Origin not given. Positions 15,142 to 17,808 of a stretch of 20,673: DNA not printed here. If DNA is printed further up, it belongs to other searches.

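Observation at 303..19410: Self-contained, probably archaeal beta-glucan utilisation locus with a phosphorolytic core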

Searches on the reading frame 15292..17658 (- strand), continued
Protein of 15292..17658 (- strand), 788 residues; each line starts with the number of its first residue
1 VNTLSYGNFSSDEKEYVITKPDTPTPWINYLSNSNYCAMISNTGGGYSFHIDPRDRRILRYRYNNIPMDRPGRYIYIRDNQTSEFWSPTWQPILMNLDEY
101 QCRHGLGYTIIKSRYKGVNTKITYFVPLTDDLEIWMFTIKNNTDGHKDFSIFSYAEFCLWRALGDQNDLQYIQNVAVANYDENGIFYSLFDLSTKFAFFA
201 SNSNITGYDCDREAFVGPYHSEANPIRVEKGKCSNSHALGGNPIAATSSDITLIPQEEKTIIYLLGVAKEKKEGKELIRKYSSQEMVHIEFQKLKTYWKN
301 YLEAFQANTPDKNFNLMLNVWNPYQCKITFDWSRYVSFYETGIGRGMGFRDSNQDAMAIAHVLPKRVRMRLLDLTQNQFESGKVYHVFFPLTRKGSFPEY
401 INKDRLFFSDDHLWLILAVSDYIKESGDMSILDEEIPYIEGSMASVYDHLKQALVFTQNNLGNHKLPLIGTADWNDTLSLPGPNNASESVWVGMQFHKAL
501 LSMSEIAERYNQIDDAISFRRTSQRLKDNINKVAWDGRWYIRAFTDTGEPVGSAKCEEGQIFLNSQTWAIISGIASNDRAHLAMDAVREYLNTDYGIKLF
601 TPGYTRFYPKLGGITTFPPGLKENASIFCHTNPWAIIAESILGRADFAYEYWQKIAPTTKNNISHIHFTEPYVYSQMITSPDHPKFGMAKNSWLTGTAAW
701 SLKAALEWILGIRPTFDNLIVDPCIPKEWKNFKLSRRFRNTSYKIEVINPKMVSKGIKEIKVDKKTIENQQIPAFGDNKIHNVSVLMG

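Call 40: search_solved_structures(query=window:15292-17658:-, max_evalue=1e-180, show_alignments=5)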
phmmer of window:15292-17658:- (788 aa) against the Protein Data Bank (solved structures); distinct sequences matched with E-value up to 1e-180: 10.
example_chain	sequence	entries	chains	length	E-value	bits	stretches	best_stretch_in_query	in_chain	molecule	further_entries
3qde_A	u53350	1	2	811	5.3e-220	736.2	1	5-788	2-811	Cellobiose phosphorylase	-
8ho7_A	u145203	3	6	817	4.1e-219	733.2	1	5-787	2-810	Cellobiose phosphorylase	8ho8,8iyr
8ho9_A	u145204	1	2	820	4.7e-213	713.2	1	6-788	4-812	Cellobiose phosphorylase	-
8hob_A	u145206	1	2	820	7.1e-213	712.6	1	6-788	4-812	Cellobiose phosphorylase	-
3rrs_A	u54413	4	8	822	1e-191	642.6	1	5-773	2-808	Cellobiose phosphorylase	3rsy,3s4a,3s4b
3s4c_A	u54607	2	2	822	1.1e-191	642.5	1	5-773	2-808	Lactose Phosphorylase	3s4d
2cqs_A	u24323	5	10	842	8.5e-191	639.6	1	4-773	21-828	Cellobiose Phosphorylase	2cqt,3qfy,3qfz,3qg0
3afj_A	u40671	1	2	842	8.1e-190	636.3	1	4-773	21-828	Cellobiose Phosphorylase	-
3act_A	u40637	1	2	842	8.7e-190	636.2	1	4-773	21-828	Cellobiose Phosphorylase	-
3acs_A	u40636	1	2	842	1.6e-189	635.3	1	4-773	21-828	Cellobiose Phosphorylase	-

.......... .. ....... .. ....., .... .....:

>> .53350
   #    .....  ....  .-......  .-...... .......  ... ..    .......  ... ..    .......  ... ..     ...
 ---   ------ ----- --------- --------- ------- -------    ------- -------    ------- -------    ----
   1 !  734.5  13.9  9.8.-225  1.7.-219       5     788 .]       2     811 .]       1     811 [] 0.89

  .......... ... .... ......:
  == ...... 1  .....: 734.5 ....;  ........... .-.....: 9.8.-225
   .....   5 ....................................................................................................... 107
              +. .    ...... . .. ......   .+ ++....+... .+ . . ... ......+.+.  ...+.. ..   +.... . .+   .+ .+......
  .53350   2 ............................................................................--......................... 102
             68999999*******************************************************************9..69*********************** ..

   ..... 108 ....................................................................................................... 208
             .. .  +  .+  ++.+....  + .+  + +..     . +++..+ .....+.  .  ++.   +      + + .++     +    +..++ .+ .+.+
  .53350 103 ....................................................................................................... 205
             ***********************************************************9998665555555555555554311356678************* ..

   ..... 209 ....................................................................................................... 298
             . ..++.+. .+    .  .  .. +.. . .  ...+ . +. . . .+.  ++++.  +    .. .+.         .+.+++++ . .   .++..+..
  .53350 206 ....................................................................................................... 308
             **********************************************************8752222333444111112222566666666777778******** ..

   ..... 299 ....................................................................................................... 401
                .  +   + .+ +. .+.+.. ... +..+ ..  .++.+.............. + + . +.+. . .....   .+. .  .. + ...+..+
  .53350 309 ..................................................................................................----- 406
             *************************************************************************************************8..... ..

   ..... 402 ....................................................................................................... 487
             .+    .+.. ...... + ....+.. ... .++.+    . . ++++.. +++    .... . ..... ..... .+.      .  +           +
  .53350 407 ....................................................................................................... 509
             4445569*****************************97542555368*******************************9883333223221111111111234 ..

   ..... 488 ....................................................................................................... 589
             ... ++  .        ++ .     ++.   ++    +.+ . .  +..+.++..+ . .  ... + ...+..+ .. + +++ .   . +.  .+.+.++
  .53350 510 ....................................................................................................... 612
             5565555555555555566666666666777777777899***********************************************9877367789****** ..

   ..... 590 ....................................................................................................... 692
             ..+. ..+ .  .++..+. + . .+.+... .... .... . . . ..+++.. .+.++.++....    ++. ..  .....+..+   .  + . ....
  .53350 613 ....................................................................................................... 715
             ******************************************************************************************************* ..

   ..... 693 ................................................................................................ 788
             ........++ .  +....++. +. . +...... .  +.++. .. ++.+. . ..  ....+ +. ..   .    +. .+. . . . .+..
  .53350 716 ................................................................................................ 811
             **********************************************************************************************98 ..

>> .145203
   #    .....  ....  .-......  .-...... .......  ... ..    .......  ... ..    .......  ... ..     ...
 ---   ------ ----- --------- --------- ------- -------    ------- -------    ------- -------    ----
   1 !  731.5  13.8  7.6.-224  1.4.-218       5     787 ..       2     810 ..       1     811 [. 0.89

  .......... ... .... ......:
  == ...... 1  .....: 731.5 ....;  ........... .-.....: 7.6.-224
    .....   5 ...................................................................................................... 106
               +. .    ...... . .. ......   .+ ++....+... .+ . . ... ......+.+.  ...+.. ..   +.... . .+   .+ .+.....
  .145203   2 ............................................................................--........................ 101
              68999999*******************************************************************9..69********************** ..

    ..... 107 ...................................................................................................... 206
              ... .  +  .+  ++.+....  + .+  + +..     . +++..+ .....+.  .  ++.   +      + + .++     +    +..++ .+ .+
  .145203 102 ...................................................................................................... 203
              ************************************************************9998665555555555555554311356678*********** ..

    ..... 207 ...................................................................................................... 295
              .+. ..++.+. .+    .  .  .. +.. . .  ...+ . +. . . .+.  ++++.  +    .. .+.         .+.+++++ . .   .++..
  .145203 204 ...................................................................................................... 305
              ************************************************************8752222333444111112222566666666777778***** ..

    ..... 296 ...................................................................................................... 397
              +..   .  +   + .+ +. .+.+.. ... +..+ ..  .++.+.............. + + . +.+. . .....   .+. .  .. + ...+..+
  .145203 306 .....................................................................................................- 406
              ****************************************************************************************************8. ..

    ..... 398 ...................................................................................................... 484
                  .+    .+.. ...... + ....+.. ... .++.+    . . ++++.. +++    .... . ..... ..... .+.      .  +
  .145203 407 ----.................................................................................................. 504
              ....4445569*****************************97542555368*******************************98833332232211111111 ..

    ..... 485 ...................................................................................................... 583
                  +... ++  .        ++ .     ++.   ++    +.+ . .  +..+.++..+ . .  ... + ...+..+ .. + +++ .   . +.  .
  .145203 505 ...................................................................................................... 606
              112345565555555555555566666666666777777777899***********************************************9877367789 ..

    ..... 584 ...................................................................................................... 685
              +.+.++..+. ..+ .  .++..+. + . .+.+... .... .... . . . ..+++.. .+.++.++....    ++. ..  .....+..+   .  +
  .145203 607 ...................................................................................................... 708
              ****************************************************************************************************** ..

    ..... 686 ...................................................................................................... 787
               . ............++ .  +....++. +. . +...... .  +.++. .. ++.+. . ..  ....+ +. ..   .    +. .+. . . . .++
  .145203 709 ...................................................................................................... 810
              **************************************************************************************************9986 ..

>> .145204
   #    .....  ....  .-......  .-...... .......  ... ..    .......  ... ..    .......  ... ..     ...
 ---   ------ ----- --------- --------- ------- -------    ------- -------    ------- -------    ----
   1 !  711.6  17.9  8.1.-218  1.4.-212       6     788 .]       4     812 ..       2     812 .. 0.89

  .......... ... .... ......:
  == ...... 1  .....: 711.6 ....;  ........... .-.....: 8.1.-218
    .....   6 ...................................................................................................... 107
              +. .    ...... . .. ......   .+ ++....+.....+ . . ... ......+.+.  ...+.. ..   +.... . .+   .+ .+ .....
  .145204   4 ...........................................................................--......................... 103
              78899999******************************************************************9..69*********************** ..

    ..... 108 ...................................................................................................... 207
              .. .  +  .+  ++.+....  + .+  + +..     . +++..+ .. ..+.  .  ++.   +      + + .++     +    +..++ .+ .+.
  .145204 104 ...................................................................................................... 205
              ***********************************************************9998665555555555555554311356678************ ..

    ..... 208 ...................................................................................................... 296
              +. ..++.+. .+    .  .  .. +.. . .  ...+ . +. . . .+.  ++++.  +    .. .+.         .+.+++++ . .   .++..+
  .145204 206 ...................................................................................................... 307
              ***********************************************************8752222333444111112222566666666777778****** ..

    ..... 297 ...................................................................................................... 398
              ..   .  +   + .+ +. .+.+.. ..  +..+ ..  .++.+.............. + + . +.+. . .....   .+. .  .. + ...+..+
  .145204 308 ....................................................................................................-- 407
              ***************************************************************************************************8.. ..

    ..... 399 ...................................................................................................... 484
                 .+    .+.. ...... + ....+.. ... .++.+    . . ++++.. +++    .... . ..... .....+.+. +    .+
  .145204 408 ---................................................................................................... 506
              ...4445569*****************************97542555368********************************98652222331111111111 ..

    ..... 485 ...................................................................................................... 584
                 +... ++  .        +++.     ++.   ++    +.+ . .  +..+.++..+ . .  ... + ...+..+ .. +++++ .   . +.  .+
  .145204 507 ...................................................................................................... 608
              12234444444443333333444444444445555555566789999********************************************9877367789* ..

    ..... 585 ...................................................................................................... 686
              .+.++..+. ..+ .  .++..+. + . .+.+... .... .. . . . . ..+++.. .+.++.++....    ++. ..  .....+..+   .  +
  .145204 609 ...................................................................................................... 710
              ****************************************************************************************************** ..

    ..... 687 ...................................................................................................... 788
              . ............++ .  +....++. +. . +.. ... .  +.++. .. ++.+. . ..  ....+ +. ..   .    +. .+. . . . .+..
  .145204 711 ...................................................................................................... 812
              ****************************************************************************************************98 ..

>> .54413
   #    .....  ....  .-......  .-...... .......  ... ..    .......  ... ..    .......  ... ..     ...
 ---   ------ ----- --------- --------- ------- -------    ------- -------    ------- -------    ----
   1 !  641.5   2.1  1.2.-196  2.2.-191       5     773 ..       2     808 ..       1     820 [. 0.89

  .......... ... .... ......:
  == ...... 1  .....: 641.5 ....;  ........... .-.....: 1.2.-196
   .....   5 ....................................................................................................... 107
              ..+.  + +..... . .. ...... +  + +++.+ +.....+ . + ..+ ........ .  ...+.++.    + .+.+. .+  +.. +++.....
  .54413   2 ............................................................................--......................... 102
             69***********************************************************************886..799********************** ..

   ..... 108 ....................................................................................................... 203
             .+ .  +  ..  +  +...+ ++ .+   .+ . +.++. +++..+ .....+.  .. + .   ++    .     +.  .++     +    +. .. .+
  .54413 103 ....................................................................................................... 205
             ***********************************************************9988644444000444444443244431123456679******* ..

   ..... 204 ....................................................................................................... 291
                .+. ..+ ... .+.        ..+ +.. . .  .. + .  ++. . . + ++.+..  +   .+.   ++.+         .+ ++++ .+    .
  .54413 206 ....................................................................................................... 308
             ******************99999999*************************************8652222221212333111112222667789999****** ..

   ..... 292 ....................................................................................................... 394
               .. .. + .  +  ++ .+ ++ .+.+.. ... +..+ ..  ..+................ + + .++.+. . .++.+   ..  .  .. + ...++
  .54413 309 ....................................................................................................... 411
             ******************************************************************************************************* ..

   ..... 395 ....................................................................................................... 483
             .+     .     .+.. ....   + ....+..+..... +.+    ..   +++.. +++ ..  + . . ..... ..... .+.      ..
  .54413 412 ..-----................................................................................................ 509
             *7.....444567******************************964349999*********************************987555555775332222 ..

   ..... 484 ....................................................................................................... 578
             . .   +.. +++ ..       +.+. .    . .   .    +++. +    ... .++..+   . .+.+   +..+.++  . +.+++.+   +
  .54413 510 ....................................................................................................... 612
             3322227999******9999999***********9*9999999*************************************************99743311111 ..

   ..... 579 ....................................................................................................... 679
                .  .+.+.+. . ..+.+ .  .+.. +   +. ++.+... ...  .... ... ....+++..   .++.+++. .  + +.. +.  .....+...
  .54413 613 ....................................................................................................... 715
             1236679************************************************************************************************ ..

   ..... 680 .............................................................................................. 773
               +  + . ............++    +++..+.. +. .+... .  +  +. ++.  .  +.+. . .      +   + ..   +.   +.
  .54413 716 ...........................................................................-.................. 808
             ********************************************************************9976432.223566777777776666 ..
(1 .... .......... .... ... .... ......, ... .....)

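Call 49: search_protein_families(library=ncbifam, proteins=[window:15292-17658:-], max_evalue=0.00001)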
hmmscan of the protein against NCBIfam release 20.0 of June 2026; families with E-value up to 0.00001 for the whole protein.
window:15292-17658:- (788 aa): 0 families
